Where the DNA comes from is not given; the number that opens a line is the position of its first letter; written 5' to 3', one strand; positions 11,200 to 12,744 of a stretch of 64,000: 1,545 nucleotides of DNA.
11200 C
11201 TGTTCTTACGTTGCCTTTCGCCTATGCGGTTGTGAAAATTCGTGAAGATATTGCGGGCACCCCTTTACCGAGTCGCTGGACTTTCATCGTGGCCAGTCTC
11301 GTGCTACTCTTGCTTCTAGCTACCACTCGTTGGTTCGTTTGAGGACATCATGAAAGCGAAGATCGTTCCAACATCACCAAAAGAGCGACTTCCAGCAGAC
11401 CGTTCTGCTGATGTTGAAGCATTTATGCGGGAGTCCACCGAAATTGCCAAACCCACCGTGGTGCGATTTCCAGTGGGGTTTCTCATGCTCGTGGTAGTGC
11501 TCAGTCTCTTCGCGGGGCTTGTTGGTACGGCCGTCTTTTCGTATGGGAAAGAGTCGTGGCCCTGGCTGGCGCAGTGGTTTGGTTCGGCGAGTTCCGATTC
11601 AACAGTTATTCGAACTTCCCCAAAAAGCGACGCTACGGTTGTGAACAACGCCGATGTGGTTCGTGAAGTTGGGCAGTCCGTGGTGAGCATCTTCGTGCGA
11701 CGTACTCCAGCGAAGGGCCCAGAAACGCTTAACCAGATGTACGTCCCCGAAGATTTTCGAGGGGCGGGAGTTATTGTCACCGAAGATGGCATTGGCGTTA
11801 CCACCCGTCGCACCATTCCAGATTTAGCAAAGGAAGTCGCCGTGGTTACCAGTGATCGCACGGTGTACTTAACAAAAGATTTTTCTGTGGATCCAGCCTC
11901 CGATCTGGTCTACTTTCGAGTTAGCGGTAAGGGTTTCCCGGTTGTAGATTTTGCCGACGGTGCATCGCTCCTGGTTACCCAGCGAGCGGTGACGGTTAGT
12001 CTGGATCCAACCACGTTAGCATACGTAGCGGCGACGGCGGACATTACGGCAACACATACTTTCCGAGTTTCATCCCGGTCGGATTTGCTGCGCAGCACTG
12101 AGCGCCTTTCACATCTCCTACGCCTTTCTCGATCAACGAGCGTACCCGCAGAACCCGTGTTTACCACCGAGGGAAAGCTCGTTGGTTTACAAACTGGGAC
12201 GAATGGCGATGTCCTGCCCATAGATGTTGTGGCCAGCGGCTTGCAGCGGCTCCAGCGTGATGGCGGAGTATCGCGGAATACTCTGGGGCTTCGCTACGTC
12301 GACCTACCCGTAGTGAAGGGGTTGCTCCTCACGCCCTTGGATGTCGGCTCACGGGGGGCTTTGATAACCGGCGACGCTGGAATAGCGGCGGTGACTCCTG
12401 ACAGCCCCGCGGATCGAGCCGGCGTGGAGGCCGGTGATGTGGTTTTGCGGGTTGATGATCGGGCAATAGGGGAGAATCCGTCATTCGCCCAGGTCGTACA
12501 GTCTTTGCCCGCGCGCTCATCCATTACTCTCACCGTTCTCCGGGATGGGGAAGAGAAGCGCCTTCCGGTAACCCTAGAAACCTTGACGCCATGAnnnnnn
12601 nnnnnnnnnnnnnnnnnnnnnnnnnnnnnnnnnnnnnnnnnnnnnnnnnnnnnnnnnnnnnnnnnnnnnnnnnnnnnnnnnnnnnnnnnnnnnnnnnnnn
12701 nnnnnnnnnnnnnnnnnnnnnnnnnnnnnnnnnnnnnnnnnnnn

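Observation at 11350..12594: HtrA-like PDZ protein with the catalytic His and Ser apparently replaced (pseudoprotease), immediately upstream of a secreted S8 protease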

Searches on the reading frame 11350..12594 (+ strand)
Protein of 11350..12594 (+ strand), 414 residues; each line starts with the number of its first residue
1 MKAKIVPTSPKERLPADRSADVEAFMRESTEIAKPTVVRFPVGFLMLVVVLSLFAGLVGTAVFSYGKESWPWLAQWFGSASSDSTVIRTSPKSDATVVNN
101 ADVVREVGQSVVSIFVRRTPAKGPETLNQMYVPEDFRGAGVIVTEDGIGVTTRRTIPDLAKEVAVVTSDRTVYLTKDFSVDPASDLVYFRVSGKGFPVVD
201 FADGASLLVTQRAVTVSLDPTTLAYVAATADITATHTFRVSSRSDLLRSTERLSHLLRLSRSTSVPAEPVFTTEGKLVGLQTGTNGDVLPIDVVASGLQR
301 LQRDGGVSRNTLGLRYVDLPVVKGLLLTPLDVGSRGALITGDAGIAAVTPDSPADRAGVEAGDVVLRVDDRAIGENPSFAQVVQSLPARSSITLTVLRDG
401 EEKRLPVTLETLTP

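Call 3: search_protein_families(library=pfam, proteins=[window:11350-12594:+], max_evalue=1)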
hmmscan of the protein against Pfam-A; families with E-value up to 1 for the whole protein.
window:11350-12594:+ (414 aa): 5 families
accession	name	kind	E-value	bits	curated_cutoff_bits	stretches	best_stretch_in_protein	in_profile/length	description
PF13180.12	PDZ_2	-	7.9e-13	48.9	27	1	342-409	13-80/80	PDZ domain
PF17820.7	PDZ_6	-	5.6e-11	42.5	27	1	345-398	2-54/54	PDZ domain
PF13365.12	Trypsin_2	-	3.8e-05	24.9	27.6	1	138-280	1-144/144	Trypsin-like peptidase domain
PF00595.29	PDZ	-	0.00032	21.5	23.2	1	345-396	29-80/81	PDZ domain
PF14685.13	PDZ_Tricorn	-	0.0047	17.3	25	1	351-404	30-85/88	Tricorn protease PDZ domain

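Call 4: search_protein_families(library=ncbifam, proteins=[window:11350-12594:+], max_evalue=1)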
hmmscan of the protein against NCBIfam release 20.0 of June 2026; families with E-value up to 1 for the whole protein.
window:11350-12594:+ (414 aa): 26 families (the best 25 are shown)
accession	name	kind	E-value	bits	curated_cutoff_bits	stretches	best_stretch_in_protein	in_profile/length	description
TIGR02037.1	degP_htrA_DO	subfamily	6e-24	84.8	416.2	2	289-410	215-328/434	Do family serine endopeptidase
TIGR02038.1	protease_degS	equivalog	3.1e-18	66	422.95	1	86-410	33-347/351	outer membrane-stress sensor serine endopeptidase DegS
NF041521.1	HhoA_HhoB_HtrA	equivalog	3.8e-18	65.9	450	1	135-412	56-334/335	HhoA/HhoB/HtrA family serine endopeptidase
NF047968.1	SerProtHtrA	equivalog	1.5e-15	57.5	470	1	48-409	4-357/357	serine protease HtrA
NF008147.1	PRK10898.1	equivalog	2.4e-13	50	408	2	288-410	234-348/352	outer membrane-stress sensor serine endopeptidase DegS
NF008189.1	PRK10942.1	equivalog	3.5e-13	48.8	720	2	343-410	315-382/477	serine endoprotease DegP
NF007526.1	PRK10139.1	equivalog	8.3e-10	37.9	756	1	135-411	90-361/456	serine endoprotease DegQ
NF053637.1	SerProtHtrAspr2045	equivalog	5.8e-09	35.4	650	2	288-410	269-387/394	serine protease HtrA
NF040960.1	MamE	equivalog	9.3e-09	34.4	800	1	345-405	471-531/659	magnetosome formation protease MamE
NF050055.1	SerProtHtrAMycob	equivalog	1.8e-08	33.8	800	1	286-408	391-497/502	serine protease HtrA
NF041199.1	trx7_PDZ_seleno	equivalog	1.1e-06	27.9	300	1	345-410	207-273/390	Trx7/PDZ domain-containing (seleno)protein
NF008046.0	PRK10779.1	equivalog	5.9e-06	25.6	477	1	327-410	210-290/450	sigma E protease regulator RseP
TIGR02860.1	spore_IV_B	equivalog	2.1e-05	23.7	305.25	1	332-402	102-173/402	SpoIVB peptidase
NF040965.1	MamP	equivalog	3.4e-05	23.6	300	1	354-406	147-199/290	magnetosome magnetite formation protein MamP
TIGR00054.1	TIGR00054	equivalog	9e-05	21.5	147.55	1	343-406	204-266/421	RIP metalloprotease RseP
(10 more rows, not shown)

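Call 5: search_solved_structures(query=window:11350-12594:+, max_evalue=1, show_alignments=3)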
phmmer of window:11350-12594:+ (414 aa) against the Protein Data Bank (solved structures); distinct sequences matched with E-value up to 1: 148 (the best 60 are shown).
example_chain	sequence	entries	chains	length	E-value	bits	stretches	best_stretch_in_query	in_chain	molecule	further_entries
22kg_A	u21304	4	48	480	6.9e-24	87.7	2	135-410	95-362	Probable periplasmic serine endoprotease DegP-like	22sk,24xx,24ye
8k2y_A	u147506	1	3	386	1.6e-14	56.9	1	137-412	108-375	serine endoprotease DegP-like protein MucD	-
7xs0_A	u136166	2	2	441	1.6e-10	43.7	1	136-409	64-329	Periplasmic serine endoprotease DegP-like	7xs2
3otp_A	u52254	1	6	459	2.1e-10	43.3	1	138-408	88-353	Protease do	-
2zle_A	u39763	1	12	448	2.8e-10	42.9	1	138-408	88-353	Protease do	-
3mh5_A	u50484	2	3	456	3e-10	42.8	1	138-408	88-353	Protease do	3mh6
6jjk_A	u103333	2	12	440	3.1e-10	42.8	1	138-408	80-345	Periplasmic serine endoprotease DegP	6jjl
3mh4_A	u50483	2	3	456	3.2e-10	42.7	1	138-408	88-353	Protease do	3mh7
1ky9_A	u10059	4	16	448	3.3e-10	42.7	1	138-408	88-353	PROTEASE DO | Periplasmic serine endoprotease DegP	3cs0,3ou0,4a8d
6jjo_A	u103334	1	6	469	3.6e-10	42.6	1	138-408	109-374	Periplasmic serine endoprotease DegP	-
5y2d_A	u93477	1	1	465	1.3e-09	40.7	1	136-409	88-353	Periplasmic serine endoprotease DegP-like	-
8f0a_A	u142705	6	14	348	1.3e-09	40.7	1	138-408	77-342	Periplasmic serine endoprotease DegP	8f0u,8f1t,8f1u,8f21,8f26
5y28_A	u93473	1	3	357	2.3e-08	36.6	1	136-409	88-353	Periplasmic serine endoprotease DegP-like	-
3gcn_A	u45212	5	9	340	4.5e-08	35.6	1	286-410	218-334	Protease degS | DegS protease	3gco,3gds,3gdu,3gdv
5b6l_A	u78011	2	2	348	7.9e-08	34.9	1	137-411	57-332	Putative serine protease HhoA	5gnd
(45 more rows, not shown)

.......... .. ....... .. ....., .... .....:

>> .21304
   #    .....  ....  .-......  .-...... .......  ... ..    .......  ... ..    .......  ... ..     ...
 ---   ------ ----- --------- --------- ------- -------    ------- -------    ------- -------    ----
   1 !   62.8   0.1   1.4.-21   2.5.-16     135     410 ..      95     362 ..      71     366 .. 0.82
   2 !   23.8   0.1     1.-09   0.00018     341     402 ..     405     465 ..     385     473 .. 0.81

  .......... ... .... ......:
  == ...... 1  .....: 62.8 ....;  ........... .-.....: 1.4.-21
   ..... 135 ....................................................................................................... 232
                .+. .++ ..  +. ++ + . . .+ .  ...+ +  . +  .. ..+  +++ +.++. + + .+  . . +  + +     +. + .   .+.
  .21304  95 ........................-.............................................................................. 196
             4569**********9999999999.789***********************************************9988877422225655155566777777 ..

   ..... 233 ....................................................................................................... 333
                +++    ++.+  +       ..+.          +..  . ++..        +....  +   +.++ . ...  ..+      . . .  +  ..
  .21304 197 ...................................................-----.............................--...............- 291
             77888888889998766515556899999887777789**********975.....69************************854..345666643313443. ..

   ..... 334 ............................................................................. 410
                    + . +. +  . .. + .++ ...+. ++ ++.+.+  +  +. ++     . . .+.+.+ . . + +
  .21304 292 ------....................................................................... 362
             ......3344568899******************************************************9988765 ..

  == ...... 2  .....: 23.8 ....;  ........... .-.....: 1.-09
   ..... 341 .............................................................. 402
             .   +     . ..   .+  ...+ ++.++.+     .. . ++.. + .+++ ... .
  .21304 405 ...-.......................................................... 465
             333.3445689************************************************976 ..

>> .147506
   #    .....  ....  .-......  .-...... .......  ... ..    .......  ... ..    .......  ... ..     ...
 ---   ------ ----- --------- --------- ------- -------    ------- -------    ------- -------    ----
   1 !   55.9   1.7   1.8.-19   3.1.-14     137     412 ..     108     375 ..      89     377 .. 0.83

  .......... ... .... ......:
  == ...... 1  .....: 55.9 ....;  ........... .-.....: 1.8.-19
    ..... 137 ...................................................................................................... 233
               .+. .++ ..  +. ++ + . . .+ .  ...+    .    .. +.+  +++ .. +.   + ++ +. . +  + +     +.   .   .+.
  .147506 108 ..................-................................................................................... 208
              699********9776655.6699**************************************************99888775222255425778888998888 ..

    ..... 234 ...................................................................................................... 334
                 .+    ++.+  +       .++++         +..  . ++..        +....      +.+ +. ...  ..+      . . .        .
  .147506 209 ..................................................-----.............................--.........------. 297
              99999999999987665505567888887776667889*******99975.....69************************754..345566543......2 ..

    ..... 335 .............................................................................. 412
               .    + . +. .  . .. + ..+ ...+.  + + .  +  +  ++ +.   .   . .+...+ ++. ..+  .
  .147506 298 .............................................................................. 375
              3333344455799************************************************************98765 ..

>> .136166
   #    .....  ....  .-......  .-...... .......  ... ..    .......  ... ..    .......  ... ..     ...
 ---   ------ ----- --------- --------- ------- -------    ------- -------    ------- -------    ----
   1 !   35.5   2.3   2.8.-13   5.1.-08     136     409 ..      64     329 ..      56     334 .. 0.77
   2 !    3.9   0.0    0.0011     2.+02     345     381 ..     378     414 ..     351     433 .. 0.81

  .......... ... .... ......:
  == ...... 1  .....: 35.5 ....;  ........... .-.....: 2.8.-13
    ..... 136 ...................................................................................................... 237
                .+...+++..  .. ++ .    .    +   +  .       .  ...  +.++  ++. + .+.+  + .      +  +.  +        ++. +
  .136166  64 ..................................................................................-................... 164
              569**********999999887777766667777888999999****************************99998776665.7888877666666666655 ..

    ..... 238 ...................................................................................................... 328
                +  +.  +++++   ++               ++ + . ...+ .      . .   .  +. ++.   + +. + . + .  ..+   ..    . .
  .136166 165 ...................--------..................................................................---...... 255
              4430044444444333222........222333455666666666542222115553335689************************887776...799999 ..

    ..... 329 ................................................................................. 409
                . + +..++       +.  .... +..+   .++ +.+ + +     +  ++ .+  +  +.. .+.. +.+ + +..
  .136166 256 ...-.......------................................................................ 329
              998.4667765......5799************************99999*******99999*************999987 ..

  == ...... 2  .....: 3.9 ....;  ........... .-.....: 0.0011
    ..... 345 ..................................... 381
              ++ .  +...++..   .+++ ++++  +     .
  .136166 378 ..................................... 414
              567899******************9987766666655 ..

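Call 6: find_homologous_proteins(query=window:11350-12594:+, max_evalue=0.001)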
Query window:11350-12594:+ (414 aa): 156 proteins with E <= 0.001 among 8000 candidates; the best 120 are listed.
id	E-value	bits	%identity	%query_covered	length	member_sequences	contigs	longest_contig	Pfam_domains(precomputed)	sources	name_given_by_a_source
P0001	1.6e-259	878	100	100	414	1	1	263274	PF17820.8,PF13180.13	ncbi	-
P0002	8.5e-230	780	86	100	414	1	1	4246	PF17820.8,PF13180.13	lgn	-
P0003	2.0e-194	664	73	100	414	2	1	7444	PF17820.8,PF13180.13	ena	-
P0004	7.5e-140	484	56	100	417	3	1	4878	PF13365.13,PF17820.8,PF00595.30,PF13180.13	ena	-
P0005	1.4e-137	477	56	100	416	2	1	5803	PF13365.13,PF17820.8,PF00595.30,PF13180.13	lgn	-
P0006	1.5e-137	477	54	100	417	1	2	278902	PF13365.13,PF17820.8,PF00595.30,PF13180.13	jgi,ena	jgi:S1-C subfamily serine protease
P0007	4.5e-137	475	55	100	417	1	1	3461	PF19805.6,PF17820.8,PF13180.13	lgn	-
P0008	5.0e-137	475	55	100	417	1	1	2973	PF19805.6,PF17820.8,PF00595.30,PF13180.13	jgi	jgi:serine protease Do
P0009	2.5e-136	473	56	100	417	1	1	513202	PF13365.13,PF17820.8,PF00595.30,PF13180.13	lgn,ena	-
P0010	2.9e-135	469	54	100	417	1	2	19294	PF13365.13,PF17820.8,PF00595.30,PF13180.13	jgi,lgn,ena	jgi:serine protease Do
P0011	4.4e-135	469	55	100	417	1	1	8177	PF17820.8,PF13180.13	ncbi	-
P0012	2.3e-134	466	54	100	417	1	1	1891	PF13365.13,PF17820.8,PF13180.13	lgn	-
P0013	3.5e-133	462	55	99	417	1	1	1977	PF13365.13,PF17820.8,PF00595.30,PF13180.13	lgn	-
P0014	5.6e-132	458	53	100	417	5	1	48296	PF17820.8,PF00595.30,PF13180.13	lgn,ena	-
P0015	2.8e-129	450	54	100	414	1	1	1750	PF17820.8,PF00595.30,PF13180.13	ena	-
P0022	2.2e-111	391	49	94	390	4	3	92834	PF13365.13,PF17820.8,PF13180.13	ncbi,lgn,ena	-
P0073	3.7e-9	54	24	65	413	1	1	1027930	PF13365.13,PF17820.8,PF13180.13,PF10459.16,PF00089.33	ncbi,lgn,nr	ncbi:MAG: trypsin-like peptidase domain-containing protein [bacterium]|nr:trypsin-like peptidase dom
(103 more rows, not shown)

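Call 13: find_related_loci(query=A2, collection=genome_contigs, flank=8000)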
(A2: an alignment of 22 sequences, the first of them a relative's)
Query A2 (414 aa) in genome_contigs; peptide patterns used: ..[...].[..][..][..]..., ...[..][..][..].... (x = any residue, [..] = any of these).
16 stretches matched a pattern; 6 encode a relative of the query (tblastn E <= 1e-3); 6 distinct loci.
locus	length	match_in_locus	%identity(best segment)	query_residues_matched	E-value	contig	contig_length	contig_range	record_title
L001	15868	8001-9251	53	1-414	2e-136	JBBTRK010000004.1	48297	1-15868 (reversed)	MAG: Patescibacteria group bacterium isolate H52-bin111_1 H52_bin111_1_000000000004, whole genome shotgun sequence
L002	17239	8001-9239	45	1-410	2e-126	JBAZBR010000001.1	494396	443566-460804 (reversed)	MAG: Patescibacteria group bacterium isolate SO_2017_GW1_117 NODE_115_length_494396_cov_1.400511_OW334_2017, whole genom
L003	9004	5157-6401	47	1-410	3e-124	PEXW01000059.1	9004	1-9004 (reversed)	MAG: Candidatus Kerfeldbacteria bacterium CG08_land_8_20_14_0_20_43_14 CG08_land_8_20_14_0.20_scaffold_5739_c, whole gen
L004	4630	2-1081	53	55-411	4e-121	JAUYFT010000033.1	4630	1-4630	MAG: bacterium isolate C21_metabat.bin.3 C21_k141_54568, whole genome shotgun sequence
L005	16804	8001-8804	23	138-398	7e-11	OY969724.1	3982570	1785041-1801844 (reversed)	MAG: uncultured candidate division Zixibacteria bacterium isolate MFD02416.bin.2.48 genome assembly, chromosome: 1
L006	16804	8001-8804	22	138-398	4e-9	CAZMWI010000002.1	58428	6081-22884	MAG TPA_asm: uncultured Ignavibacteriaceae bacterium isolate SRP214966_co3_100 genome assembly, contig: NODE_340_length_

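Call 28: predict_structure(alignment_id=A2)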
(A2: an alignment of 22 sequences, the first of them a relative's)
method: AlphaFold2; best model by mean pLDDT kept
length: 414 residues; sequences in the alignment: 22
mean_pLDDT: 74.1   pTM: 0.64
mean pLDDT of the five models: 74.1, 66.0, 64.2, 54.7, 49.6
residues with pLDDT >= 90: 57; 70-90: 218; 50-70: 90; < 50: 49
segments of 3 or more residues with pLDDT < 50: 1-15, 28-37, 79-97
pLDDT, mean of each block of 10 residues (from residue 1): 37 49 53 48 75 75 62 55 35 47 85 78 51 78 88 86 85 87 87 82 71 86 84 66 75 74 85 89 82 84 82 85 58 74 85 92 89 77 81 90 91 72
secondary structure, 60 per line:
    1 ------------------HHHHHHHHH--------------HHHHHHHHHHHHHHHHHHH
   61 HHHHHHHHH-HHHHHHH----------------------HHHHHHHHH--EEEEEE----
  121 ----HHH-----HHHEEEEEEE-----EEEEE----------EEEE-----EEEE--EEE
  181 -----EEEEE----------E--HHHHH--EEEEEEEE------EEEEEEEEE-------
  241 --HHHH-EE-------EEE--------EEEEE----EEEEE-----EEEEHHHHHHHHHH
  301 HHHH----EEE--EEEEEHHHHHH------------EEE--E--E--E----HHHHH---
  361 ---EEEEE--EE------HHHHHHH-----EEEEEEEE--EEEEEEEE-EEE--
elements in order: H19-27 H42-69 H71-77 H100-108 E111-116 E136-142 E148-152 E163-166 E172-175 E178-180 E186-190 H204-208 E211-218 E225-233 H243-246 E257-259 E268-272 E277-281 E287-290 H291-304 E309-311 E314-318 H319-324 E337-339 H353-357 E364-368 H379-385 E391-398 E401-408 E410-412

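Call 29: search_protein_representatives(alignment_id=A2)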
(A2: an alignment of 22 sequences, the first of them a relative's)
Query: 22 sequences, 417 profile positions. Proteins with E-value up to 0.001 (for the whole library): 37955; up to 1e-10: 9027; up to 1e-30: 243. The best 150 are listed.
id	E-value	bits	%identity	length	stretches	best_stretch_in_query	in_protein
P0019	1.6e-202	689.3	-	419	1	1-416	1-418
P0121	3.6e-82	292.8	-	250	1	167-415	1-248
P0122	7.0e-63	229.3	-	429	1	1-414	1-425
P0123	3.0e-62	227.2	-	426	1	1-413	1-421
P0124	3.2e-62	227.1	-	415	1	1-413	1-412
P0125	1.2e-57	212.0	-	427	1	1-412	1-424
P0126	4.4e-55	203.6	-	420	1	1-413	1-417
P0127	4.6e-55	203.5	-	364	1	92-412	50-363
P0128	5.3e-55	203.3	-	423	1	16-414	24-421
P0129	1.4e-54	201.9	-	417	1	1-415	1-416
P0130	1.1e-53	198.9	-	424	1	1-412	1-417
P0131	2.0e-53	198.1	-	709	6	346-415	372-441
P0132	2.8e-53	197.6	-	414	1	1-414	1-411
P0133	2.8e-53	197.6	-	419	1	1-414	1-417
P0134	4.4e-53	197.0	-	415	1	1-415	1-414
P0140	5.6e-49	183.5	-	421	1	1-406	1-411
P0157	2.3e-46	174.8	-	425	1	41-413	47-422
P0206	1.6e-40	155.6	-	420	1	40-412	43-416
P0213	3.4e-39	151.2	-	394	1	45-413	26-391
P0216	6.1e-39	150.4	-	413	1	36-413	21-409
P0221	3.2e-38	148.0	-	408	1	40-413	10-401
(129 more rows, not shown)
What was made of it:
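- Selection on the non-catalytic parts: 243 representatives at E<=1e-30, most of them full length (call 29).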
